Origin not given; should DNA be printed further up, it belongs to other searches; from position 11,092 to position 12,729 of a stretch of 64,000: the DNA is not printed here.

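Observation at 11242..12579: Two-member paralogous family with an unrecognised conserved C-terminal domain (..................), one copy beside tRNA-Leu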

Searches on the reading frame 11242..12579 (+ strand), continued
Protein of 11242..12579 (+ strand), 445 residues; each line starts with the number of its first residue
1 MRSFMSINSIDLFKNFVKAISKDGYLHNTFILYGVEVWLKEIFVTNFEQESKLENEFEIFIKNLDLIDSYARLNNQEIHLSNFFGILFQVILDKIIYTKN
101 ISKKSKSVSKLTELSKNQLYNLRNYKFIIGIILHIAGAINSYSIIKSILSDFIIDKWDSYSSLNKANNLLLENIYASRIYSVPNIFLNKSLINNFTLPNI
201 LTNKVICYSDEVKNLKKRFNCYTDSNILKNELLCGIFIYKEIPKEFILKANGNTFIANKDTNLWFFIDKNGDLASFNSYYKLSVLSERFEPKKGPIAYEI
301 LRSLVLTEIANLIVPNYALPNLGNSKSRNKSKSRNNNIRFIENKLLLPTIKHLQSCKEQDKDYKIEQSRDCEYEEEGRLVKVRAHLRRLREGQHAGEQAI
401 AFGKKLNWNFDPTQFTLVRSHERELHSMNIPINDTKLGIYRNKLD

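Call 69: get_annotated_region(hit=H2, flank=6000)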
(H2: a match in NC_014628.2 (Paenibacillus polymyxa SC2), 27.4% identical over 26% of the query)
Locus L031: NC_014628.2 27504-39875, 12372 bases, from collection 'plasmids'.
description: Paenibacillus polymyxa SC2 plasmid pSC2, complete sequence
organism: Paenibacillus polymyxa SC2 (NCBI taxid 886882)
taxonomy: Bacteria; Bacillota; Bacilli; Bacillales; Paenibacillaceae; Paenibacillus; Paenibacillus polymyxa; Paenibacillus polymyxa SC2
host: -; source: -; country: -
typing (MOB-suite, as given by PLSDB): non-mobilizable; mating-pair formation MPF_F
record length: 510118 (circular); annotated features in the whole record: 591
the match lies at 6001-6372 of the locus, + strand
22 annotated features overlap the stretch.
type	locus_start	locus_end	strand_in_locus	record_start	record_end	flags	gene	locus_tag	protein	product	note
CDS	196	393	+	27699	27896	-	-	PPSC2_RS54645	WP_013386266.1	hypothetical protein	-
CDS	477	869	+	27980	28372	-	-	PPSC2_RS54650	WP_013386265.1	hypothetical protein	-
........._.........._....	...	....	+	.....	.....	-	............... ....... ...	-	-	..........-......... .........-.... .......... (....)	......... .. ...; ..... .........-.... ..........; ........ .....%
CDS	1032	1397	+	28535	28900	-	-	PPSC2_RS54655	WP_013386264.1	hypothetical protein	-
CDS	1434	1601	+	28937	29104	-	-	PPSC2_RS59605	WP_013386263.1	hypothetical protein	-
CDS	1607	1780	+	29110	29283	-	-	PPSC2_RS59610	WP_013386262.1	hypothetical protein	-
CDS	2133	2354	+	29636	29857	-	-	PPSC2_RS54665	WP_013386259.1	hypothetical protein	-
CDS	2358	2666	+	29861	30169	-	-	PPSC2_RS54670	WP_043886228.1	hypothetical protein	-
CDS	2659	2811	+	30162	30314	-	-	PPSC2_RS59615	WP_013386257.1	hypothetical protein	-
CDS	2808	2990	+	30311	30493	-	-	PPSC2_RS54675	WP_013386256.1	hypothetical protein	-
CDS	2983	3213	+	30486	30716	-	-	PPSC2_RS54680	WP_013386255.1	hypothetical protein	-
CDS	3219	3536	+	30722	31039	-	-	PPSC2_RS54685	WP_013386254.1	hypothetical protein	-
CDS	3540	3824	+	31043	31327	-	-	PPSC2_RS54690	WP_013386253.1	hypothetical protein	-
CDS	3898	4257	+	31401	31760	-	-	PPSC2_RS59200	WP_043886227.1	hypothetical protein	-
CDS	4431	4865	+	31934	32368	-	-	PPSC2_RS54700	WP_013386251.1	hypothetical protein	-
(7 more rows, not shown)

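Call 70: get_annotated_region(hit=H1, flank=6000)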
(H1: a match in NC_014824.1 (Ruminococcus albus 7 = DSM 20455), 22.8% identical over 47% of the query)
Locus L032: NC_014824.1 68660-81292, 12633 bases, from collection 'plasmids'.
description: Ruminococcus albus 7 = DSM 20455 plasmid pRUMAL01, complete sequence
organism: Ruminococcus albus 7 = DSM 20455 (NCBI taxid 697329)
taxonomy: Bacteria; Bacillota; Clostridia; Eubacteriales; Oscillospiraceae; Ruminococcus; Ruminococcus albus; Ruminococcus albus 7 = DSM 20455
host: -; source: -; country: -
typing (MOB-suite, as given by PLSDB): mobilizable; relaxase MOBP
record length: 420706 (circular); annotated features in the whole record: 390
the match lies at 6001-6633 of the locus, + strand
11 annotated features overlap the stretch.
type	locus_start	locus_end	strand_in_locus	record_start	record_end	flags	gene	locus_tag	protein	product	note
CDS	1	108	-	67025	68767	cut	-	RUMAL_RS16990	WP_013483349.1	leucine-rich repeat protein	-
CDS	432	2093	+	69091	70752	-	-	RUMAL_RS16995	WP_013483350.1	AAA family ATPase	-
CDS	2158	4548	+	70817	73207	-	-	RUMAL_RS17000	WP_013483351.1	VWA domain-containing protein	-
CDS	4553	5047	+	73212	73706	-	-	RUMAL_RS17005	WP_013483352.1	hypothetical protein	-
CDS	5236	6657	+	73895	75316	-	-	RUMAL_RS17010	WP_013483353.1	hypothetical protein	-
CDS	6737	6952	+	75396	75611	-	-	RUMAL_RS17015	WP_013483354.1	hypothetical protein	-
CDS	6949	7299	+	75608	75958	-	-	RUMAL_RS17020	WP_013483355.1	hypothetical protein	-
CDS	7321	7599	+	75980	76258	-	-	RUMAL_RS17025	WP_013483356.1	hypothetical protein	-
CDS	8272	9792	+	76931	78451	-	-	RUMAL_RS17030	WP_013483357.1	ribonuclease III domain-containing protein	GO:0006396 - RNA processing [Evidence IEA]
CDS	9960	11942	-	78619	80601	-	-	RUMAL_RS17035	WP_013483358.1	DNA topoisomerase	GO:0006265 - DNA topological change [Evidence IEA]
CDS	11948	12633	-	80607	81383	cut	-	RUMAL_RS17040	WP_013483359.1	PP2C family serine/threonine-protein phosphatase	-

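Call 72: search_protein_families(library=pfam, proteins=[L031:5005-6399:+, L032:5236-6657:+], max_evalue=1)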
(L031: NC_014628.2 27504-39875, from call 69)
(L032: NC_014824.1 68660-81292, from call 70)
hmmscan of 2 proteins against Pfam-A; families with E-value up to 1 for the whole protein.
L031:5005-6399:+ (464 aa): 2 families
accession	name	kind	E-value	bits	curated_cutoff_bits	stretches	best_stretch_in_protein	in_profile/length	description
PF14771.11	DUF4476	-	0.017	15.9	22.5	0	80-112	52-84/91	Domain of unknown function (DUF4476)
PF17810.6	Arg_decarb_HB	-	0.15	12.8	23.3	1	337-372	23-58/84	Arginine decarboxylase helical bundle domain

L032:5236-6657:+ (473 aa): 0 families

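Call 73: search_protein_families(library=phrogs, proteins=[L031:5005-6399:+, L032:5236-6657:+, P0023, P0022, P0019, P0027, P0017, P0016], max_evalue=1)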
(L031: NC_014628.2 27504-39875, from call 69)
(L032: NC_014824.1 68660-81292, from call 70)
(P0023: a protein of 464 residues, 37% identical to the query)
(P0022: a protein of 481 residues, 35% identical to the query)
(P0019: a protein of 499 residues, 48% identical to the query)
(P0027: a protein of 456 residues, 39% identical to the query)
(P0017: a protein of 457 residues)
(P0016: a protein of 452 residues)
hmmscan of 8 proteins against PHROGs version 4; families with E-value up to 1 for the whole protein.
L031:5005-6399:+ (464 aa): 0 families

L032:5236-6657:+ (473 aa): 0 families

P0023 (464 aa): 3 families
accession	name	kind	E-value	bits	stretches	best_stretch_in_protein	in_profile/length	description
phrog_28781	-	tail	0.09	11.8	1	263-336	496-567/644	tail spike protein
phrog_24794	-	unknown function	0.2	13.2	1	264-310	6-50/67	-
phrog_1285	-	DNA, RNA and nucleotide metabolism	0.24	12.1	0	320-357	46-83/127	RNA polymerase binding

P0022 (481 aa): 0 families

P0019 (499 aa): 0 families

P0027 (456 aa): 0 families

P0017 (457 aa): 0 families

P0016 (452 aa): 3 families
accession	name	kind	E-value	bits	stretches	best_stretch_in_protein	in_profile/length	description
phrog_32100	-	unknown function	0.079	14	0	163-187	38-61/65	-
phrog_32227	-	unknown function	0.16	12.7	1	371-428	90-145/230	-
phrog_16685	-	unknown function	0.5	12.1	1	78-117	8-49/79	-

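Call 75: find_related_loci(query=A5, collection=viral_contigs, flank=8000)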
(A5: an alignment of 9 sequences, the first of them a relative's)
Query A5 (464 aa) in viral_contigs; peptide patterns used: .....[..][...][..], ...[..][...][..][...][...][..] (x = any residue, [..] = any of these).
79 stretches matched a pattern, but none encodes a relative of the query by tblastn (E <= 1e-3).

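Call 76: find_related_loci(query=A5, collection=metagenome_contigs, flank=6000)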
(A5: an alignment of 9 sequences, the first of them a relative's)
Query A5 (464 aa) in metagenome_contigs; peptide patterns used: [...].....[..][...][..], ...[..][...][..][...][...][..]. (x = any residue, [..] = any of these).
187 stretches matched a pattern; 3 encode a relative of the query (tblastn E <= 1e-3); 3 distinct loci.
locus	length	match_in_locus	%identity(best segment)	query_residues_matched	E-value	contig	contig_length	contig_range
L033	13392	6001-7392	100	1-464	0e+0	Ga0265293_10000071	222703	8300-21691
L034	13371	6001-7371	34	13-464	9e-69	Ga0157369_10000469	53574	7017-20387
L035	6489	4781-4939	40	398-450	1e-5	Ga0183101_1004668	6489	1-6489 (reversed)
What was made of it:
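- Tried and rejected: The second gave three loci (call 76).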

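Call 78: search_dna_similar(query=L035:3614-4963:+, collection=phages, mode=protein, max_evalue=0.1, max_rows=25)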
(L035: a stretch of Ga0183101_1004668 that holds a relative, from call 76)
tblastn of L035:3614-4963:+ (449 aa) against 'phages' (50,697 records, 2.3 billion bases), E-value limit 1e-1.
No match.

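Call 79: search_dna_similar(query=L035:3614-4963:+, collection=plasmids, mode=protein, max_evalue=0.1, max_rows=25)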
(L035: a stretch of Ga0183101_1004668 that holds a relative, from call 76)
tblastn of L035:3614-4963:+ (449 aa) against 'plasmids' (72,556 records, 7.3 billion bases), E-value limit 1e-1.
Records with a match: 6; places in all: 6; records where one place covers at least 80% of the query: 4.
Best place of each record, by identity: <60% 6.
By first word of the organism name: Paenibacillus 3; Aneurinibacillus 1; Clostridium 1; Ruminococcus 1.
By predicted mobility (MOB-suite, as given by PLSDB): non-mobilizable 5; mobilizable 1.
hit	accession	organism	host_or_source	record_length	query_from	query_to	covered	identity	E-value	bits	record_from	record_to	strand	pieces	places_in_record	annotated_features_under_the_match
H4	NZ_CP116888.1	Aneurinibacillus sp. Ricciae_BoGa-3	whole organism,Plant material,Lab grown ...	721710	5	439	97%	45.2%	8e-104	346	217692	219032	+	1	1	hypothetical protein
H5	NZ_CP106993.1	Paenibacillus thiaminolyticus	mixed culture,sour bamboo shoots sample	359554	39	438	89%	29.5%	5e-32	137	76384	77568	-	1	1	hypothetical protein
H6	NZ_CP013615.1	Clostridium perfringens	canine,Pure culture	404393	48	445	89%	27.5%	1e-25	117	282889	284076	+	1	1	hypothetical protein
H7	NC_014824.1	Ruminococcus albus 7 = DSM 20455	-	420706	51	443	88%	27.4%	3e-32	137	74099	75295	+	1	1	hypothetical protein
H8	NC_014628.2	Paenibacillus polymyxa SC2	-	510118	250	439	42%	28.8%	3e-3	48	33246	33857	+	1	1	hypothetical protein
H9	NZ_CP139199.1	Paenibacillus polymyxa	mixed culture,soil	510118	250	439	42%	28.8%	3e-3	48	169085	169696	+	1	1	hypothetical protein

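Call 80: get_annotated_region(hit=H6, flank=9000)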
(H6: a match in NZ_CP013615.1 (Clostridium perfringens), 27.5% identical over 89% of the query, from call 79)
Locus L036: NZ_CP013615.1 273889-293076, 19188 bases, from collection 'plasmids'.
description: Clostridium perfringens strain JP838 plasmid pJFP838A, complete sequence
organism: Clostridium perfringens (NCBI taxid 1502)
taxonomy: Bacteria; Bacillota; Clostridia; Eubacteriales; Clostridiaceae; Clostridium; Clostridium perfringens
host: -; source: canine,Pure culture; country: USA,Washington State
typing (MOB-suite, as given by PLSDB): non-mobilizable
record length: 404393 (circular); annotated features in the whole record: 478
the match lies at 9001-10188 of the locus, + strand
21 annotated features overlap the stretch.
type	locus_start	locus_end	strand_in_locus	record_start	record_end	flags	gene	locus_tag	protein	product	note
CDS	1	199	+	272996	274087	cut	-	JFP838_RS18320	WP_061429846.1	hypothetical protein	-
CDS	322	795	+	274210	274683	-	-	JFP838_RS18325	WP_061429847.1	hypothetical protein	-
CDS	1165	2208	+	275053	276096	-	-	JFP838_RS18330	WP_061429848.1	hypothetical protein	-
CDS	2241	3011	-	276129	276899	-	-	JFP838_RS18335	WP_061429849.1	hypothetical protein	-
CDS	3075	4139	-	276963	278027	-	-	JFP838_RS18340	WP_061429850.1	C40 family peptidase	-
CDS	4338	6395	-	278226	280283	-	nrdJ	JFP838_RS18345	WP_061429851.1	ribonucleoside-triphosphate reductase, adenosylcobalamin-dependent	-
CDS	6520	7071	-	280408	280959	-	-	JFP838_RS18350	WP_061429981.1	ATP-dependent Clp protease proteolytic subunit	-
CDS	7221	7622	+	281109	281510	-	-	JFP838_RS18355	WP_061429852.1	hypothetical protein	-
CDS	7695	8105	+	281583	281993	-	-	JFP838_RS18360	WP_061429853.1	hypothetical protein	-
CDS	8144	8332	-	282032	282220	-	-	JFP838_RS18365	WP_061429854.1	hypothetical protein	-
CDS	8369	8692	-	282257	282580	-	-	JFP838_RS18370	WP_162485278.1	hypothetical protein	-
CDS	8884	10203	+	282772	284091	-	-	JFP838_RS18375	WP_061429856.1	hypothetical protein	-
CDS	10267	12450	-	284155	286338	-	-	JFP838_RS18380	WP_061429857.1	TerD family protein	-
CDS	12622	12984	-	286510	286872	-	-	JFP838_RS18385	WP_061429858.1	hypothetical protein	-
CDS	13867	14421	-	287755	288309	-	-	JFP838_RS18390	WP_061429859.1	DUF2196 domain-containing protein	-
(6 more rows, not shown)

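Call 81: get_annotated_region(hit=H4, flank=9000)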
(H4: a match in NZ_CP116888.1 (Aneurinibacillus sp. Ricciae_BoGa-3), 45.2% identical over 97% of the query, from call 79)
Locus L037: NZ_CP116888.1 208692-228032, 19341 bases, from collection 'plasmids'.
description: Aneurinibacillus sp. Ricciae_BoGa-3 plasmid unnamed, complete sequence
organism: Aneurinibacillus sp. Ricciae_BoGa-3 (NCBI taxid 3022697)
taxonomy: Bacteria; Bacillota; Bacilli; Bacillales; Paenibacillaceae; Aneurinibacillus; Aneurinibacillus sp. Ricciae BoGa-3
host: -; source: whole organism,Plant material,Lab grown Riccia fluitans ecotype BoGa-3; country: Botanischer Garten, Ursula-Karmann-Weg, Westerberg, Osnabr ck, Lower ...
typing (MOB-suite, as given by PLSDB): non-mobilizable
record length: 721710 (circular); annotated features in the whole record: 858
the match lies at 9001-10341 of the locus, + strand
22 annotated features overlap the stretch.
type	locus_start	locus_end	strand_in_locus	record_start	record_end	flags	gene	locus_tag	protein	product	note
CDS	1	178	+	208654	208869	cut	-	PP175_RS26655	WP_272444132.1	YiaA/YiaB family inner membrane protein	-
CDS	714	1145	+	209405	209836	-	-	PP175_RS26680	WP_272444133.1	GatB/YqeY domain-containing protein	-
CDS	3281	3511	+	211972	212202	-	-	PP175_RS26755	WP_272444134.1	hypothetical protein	-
CDS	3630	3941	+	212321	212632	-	trxA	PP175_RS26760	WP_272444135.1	thioredoxin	-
CDS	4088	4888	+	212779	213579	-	-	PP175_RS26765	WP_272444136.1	hypothetical protein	-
CDS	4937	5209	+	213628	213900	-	-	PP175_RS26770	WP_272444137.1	hypothetical protein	-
CDS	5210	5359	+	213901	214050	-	-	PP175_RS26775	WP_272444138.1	hypothetical protein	-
CDS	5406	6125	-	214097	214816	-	-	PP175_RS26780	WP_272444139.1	hypothetical protein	-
CDS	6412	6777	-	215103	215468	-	-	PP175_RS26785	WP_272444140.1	hypothetical protein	-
CDS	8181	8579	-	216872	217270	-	tnpA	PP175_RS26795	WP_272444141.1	IS200/IS605 family transposase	-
CDS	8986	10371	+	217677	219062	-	-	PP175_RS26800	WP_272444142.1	hypothetical protein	-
CDS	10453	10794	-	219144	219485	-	-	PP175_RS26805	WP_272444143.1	ASCH domain-containing protein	-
CDS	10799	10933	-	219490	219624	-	-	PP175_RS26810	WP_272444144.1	hypothetical protein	-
CDS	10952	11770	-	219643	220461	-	-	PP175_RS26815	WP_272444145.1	hypothetical protein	-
CDS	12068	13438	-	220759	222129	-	-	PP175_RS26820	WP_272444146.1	hypothetical protein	-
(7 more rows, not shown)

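Call 82: get_annotated_region(hit=H5, flank=9000)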
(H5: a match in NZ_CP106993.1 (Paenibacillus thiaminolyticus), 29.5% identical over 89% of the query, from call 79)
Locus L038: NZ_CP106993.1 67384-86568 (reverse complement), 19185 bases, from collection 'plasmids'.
description: Paenibacillus thiaminolyticus strain SY20 plasmid punnamedSY20, complete sequence
organism: Paenibacillus thiaminolyticus (NCBI taxid 49283)
taxonomy: Bacteria; Bacillota; Bacilli; Bacillales; Paenibacillaceae; Paenibacillus; Paenibacillus thiaminolyticus
host: -; source: mixed culture,sour bamboo shoots sample; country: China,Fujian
typing (MOB-suite, as given by PLSDB): non-mobilizable; mating-pair formation MPF_T
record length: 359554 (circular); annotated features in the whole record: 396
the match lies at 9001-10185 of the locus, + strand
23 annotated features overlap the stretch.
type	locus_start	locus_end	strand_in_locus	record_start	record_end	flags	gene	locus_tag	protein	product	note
CDS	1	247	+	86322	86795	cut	-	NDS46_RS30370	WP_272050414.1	hypothetical protein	-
CDS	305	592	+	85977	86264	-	-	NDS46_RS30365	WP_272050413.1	hypothetical protein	-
CDS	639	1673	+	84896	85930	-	-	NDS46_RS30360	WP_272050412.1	DUF262 domain-containing protein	-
CDS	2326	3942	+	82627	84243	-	-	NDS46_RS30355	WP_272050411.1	ATP-binding protein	-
CDS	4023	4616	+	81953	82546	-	-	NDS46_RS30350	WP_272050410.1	hypothetical protein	-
CDS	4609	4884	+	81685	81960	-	-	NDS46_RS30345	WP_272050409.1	hypothetical protein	-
CDS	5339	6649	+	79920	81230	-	-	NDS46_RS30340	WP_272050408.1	DHHA1 domain-containing protein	-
CDS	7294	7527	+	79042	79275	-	-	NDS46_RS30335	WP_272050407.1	hypothetical protein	-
CDS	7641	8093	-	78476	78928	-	-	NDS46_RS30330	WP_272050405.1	hypothetical protein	-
CDS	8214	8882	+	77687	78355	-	-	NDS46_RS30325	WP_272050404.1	hypothetical protein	-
CDS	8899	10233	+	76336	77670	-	-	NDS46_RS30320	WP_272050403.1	hypothetical protein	-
CDS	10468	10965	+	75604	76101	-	-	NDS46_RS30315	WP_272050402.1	hypothetical protein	-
CDS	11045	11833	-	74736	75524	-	-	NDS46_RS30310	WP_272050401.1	metal-dependent phosphohydrolase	-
CDS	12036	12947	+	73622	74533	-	-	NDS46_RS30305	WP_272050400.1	hypothetical protein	-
CDS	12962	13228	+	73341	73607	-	-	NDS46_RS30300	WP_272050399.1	hypothetical protein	-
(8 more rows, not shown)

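Call 92: find_related_loci(query=A8, collection=viral_contigs, flank=10000)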
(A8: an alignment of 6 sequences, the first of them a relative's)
Query A8 (449 aa) in viral_contigs; peptide patterns used: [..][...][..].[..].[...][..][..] (x = any residue, [..] = any of these).
10 stretches matched a pattern; 1 encode a relative of the query (tblastn E <= 1e-3); 1 distinct loci.
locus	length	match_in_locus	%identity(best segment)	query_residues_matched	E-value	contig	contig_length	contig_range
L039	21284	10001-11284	25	4-438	1e-32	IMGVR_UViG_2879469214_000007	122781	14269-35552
